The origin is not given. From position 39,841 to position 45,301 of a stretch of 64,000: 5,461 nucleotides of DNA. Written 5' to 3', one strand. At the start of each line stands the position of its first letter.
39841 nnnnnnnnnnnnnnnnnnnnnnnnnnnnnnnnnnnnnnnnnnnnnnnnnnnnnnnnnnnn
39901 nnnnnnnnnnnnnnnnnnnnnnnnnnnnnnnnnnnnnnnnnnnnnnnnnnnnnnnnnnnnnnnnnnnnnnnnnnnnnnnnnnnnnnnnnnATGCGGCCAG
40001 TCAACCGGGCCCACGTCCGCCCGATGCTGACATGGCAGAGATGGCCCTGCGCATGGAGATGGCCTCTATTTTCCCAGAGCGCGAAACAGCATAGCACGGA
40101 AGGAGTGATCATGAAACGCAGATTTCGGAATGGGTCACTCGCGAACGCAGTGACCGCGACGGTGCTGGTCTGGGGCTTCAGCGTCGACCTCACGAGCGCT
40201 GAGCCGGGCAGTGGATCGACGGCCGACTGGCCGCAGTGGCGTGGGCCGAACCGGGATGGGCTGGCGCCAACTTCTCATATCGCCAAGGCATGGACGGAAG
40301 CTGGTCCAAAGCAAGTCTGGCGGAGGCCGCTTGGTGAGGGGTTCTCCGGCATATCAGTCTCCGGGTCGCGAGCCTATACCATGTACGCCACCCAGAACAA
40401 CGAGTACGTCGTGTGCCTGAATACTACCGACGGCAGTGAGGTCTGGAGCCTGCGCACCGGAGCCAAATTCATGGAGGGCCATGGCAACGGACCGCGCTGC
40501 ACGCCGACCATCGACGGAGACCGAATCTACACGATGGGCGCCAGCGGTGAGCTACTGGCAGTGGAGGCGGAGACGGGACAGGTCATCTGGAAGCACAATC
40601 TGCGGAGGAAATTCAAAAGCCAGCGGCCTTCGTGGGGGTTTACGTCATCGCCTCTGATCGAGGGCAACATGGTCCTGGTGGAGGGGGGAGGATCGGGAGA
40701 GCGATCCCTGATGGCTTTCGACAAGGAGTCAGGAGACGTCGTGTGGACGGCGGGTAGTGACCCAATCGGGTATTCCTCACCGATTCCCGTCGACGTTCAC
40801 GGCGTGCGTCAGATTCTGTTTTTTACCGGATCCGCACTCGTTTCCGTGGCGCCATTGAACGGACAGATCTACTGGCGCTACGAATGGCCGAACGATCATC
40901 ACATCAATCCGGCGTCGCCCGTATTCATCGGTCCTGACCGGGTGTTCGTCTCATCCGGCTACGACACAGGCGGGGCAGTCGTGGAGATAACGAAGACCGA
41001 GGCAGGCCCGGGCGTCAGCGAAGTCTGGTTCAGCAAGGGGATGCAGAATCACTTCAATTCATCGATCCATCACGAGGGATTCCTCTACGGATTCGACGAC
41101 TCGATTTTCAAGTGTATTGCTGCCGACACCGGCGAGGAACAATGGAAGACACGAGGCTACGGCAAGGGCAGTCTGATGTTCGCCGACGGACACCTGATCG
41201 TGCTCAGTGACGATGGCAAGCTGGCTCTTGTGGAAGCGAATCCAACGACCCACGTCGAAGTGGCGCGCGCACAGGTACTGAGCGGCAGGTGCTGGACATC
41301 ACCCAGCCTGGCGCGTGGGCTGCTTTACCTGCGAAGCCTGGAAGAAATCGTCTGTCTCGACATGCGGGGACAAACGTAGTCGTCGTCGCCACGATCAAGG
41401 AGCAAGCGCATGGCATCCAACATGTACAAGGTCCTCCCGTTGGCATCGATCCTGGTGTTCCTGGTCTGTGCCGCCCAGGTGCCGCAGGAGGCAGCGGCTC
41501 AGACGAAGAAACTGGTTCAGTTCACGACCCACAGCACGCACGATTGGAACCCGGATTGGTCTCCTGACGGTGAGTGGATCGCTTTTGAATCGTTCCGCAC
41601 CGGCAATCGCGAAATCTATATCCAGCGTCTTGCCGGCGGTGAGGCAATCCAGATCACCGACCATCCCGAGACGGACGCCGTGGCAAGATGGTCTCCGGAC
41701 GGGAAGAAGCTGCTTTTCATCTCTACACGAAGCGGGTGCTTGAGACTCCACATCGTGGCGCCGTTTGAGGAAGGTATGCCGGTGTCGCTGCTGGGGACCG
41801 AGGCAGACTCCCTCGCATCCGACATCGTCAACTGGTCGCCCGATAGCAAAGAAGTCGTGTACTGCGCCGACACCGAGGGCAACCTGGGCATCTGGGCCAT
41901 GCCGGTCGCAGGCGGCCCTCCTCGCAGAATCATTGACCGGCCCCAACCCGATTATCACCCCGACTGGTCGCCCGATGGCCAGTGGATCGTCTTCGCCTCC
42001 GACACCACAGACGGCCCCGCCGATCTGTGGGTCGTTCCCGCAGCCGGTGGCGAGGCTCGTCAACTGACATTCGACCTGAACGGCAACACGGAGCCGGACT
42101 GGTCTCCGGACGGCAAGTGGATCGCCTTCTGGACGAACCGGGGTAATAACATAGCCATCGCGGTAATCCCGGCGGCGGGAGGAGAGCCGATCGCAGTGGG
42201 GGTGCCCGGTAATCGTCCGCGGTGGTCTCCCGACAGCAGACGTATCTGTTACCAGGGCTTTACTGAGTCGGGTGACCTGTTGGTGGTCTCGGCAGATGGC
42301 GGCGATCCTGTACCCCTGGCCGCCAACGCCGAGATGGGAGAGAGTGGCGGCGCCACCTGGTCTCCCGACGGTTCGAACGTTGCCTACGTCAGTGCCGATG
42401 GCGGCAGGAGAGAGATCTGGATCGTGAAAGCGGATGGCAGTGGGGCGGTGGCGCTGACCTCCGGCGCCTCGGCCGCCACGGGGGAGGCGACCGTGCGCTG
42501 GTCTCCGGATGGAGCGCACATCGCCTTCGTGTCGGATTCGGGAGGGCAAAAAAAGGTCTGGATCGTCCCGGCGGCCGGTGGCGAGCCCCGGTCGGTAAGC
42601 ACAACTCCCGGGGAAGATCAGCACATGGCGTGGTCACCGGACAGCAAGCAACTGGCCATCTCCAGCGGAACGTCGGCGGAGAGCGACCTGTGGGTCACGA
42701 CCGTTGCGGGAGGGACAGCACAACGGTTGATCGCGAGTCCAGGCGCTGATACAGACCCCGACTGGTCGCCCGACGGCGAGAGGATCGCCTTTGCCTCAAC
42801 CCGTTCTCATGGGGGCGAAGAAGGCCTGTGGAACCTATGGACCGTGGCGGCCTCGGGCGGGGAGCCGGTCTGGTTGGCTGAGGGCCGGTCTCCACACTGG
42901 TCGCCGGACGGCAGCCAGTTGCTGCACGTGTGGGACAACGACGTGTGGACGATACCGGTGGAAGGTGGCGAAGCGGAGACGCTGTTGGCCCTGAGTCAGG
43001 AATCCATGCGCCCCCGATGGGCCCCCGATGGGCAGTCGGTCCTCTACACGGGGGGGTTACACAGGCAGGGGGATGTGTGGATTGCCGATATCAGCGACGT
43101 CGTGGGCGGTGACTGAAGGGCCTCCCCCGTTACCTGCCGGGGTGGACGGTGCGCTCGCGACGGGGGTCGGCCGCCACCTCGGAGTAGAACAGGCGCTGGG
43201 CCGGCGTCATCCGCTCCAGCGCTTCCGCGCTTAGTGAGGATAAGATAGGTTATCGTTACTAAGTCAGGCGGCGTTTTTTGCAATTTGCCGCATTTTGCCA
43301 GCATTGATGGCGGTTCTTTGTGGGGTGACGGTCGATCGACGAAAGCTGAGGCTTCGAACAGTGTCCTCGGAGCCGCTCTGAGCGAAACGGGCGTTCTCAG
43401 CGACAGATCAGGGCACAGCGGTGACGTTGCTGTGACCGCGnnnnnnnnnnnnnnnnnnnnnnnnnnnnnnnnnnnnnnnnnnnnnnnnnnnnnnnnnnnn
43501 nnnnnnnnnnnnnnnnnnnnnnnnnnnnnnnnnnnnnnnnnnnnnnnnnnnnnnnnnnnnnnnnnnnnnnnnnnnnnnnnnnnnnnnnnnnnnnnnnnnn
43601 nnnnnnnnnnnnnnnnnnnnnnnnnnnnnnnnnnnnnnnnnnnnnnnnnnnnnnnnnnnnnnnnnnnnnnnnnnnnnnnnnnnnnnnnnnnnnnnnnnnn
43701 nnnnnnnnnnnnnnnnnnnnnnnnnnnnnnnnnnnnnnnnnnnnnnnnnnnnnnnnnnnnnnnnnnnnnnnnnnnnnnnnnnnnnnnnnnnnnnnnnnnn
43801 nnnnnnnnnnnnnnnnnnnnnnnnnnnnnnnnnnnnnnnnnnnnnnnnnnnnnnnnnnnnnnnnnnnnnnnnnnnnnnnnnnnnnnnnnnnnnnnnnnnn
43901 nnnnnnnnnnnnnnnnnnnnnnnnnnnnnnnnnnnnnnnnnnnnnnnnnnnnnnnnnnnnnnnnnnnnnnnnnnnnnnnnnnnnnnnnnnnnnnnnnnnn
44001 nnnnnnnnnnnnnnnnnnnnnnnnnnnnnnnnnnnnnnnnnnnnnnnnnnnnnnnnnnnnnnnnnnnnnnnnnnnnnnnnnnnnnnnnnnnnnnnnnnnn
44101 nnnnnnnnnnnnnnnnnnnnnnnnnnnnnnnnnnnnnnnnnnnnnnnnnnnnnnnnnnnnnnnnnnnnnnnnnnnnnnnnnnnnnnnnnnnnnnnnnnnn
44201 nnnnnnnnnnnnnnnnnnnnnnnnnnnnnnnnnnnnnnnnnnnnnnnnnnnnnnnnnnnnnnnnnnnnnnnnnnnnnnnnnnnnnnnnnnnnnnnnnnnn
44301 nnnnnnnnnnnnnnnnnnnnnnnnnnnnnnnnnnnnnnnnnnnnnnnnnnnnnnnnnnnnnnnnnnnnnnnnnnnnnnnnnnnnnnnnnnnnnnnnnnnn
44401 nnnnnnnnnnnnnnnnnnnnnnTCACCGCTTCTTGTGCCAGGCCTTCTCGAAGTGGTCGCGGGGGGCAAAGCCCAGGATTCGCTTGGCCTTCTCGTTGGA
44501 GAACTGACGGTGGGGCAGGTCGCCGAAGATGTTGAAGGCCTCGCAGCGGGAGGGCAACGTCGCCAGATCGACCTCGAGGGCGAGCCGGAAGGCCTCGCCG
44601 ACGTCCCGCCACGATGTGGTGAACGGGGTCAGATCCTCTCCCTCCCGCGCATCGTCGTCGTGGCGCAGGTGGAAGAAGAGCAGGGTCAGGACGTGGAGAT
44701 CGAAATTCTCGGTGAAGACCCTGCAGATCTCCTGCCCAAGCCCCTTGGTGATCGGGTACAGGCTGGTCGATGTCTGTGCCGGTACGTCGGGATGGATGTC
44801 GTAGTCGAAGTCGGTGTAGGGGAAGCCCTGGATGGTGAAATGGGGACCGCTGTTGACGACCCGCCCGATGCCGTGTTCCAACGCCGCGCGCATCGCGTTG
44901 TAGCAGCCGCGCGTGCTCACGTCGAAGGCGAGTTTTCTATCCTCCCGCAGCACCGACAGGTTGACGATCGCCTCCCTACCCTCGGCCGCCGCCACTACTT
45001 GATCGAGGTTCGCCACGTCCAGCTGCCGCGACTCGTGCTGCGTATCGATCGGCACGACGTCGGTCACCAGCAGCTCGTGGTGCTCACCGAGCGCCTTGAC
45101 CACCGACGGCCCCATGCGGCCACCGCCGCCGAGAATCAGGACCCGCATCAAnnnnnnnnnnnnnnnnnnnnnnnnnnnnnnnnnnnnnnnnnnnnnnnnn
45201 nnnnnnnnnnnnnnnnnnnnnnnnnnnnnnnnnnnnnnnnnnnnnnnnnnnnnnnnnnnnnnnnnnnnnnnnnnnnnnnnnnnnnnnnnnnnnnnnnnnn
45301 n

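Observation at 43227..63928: Array of six same-orientation IS91-family (rolling-circle) terminal modules, each abutting a different truncated gene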

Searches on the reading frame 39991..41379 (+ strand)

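Call 27: search_protein_families(library=pfam, proteins=[window:39991-41379:+], max_evalue=0.1)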
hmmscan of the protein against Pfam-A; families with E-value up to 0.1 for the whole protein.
window:39991-41379:+ (462 aa): 5 families
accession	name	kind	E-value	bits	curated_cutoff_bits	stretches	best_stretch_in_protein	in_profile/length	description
PF13360.13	PQQ_2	-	1.3e-35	123.6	27.6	3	137-387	2-233/233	Outer membrane protein assembly factor BamB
PF13570.13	Beta-prop_ACSF4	-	1e-12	48.5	133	1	131-446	22-316/329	Beta-alanine-activating enzyme, beta-propeller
PF01011.28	PQQ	-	2e-09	37.2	26.7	1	150-207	29-88/595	Glucose/ethanol/alcohol dehydrogenase, beta-propeller domain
PF25293.1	Beta-prop_EMC1_N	-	0.00014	22.1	34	1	190-326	45-174/219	EMC1 N-terminal beta-propeller domain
PF23727.1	Beta-prop_FAM234A_B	-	0.0069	15.4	26.4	0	176-209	90-123/467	FAM234A/B beta-propeller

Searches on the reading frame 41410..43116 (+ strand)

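Call 7: search_protein_families(library=pfam, proteins=[window:41410-43116:+], max_evalue=0.01)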
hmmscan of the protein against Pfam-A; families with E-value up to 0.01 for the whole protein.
window:41410-43116:+ (568 aa): 12 families
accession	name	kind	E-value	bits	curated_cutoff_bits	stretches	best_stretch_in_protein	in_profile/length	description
PF07676.18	PD40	-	5.5e-72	236.9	20.9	8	438-471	2-31/38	WD40-like Beta Propeller Repeat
PF00930.27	DPPIV_N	-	2.4e-28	99.4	22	2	32-89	32-103/354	Dipeptidyl peptidase IV (DPP IV) N-terminal region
PF25174.1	Beta-prop_THOC3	-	3e-21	76.1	305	4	316-464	9-149/272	THOC3 beta-propeller domain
PF12894.13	ANAPC4_WD40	-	4.1e-07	30.6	22.9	0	50-115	3-66/91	Anaphase-promoting complex subunit 4 WD40 domain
PF25460.1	Beta-prop_Aladin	-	6e-07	29.3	171.1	0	405-511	115-216/340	Aladin seven-bladed propeller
PF24797.1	Beta-prop_WDR35_TULP_N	-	3.9e-06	26.7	80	0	316-378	122-178/332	WDR35/TULP4 N-terminal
PF24817.1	WD40_WDHD1_1st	-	5.2e-06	26.3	109.9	0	46-161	182-291/291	WDHD1 first WD40 domain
PF10647.15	Gmad1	-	1.2e-05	25.8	20.5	0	288-352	1-65/251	Lipoprotein LpqB beta-propeller domain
PF14583.12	Pectate_lyase22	-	0.0001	21.6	30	0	291-343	219-271/386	Oligogalacturonate lyase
PF23389.1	Beta-prop_WDR19_1st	-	0.00085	18.9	27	0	362-430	3-68/325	WDR19 first beta-propeller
PF00400.38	WD40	-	0.0017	19.3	27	0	185-200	18-34/39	WD domain, G-beta repeat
PF04762.18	Beta-prop_ELP1_1st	-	0.0023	17.3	26.8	0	316-429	216-331/359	ELP1 first N-terminal beta-propeller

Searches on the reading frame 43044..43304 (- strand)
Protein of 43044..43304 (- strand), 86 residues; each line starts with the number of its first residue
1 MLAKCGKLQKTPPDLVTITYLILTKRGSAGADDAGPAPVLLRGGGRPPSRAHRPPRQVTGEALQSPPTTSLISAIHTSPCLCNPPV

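Call 27: search_protein_families(library=pfam, proteins=[window:43044-43304:-], max_evalue=0.1)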
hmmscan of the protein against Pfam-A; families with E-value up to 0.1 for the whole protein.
window:43044-43304:- (86 aa): 0 families

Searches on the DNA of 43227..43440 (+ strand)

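Call 11: search_dna_similar(query=window:43227-43440:+, collection=plasmids, mode=distant, max_evalue=0.001)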
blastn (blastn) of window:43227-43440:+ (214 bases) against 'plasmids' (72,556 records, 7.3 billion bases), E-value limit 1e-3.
No match.

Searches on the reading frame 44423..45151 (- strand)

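Call 27: search_protein_families(library=pfam, proteins=[window:44423-45151:-], max_evalue=0.1)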
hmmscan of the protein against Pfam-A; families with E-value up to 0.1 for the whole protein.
window:44423-45151:- (242 aa): 5 families
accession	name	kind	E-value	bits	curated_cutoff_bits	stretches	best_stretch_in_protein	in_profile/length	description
PF01370.27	Epimerase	-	8.7e-06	25.7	20.9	1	4-162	1-172/240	NAD dependent epimerase/dehydratase family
PF01113.26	DapB_N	-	0.00096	19.7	25.6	1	2-98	1-95/124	Dihydrodipicolinate reductase, N-terminus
PF13460.12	NAD_binding_10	-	0.0077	16.6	27.2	1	8-99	1-94/184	NAD(P)H-binding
PF03435.24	Sacchrp_dh_NADP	-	0.011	16.5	25.1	1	4-69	1-79/129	Saccharopine dehydrogenase NADP binding domain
PF01073.25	3Beta_HSD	-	0.033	13.6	22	1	5-99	1-112/280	3-beta hydroxysteroid dehydrogenase/isomerase family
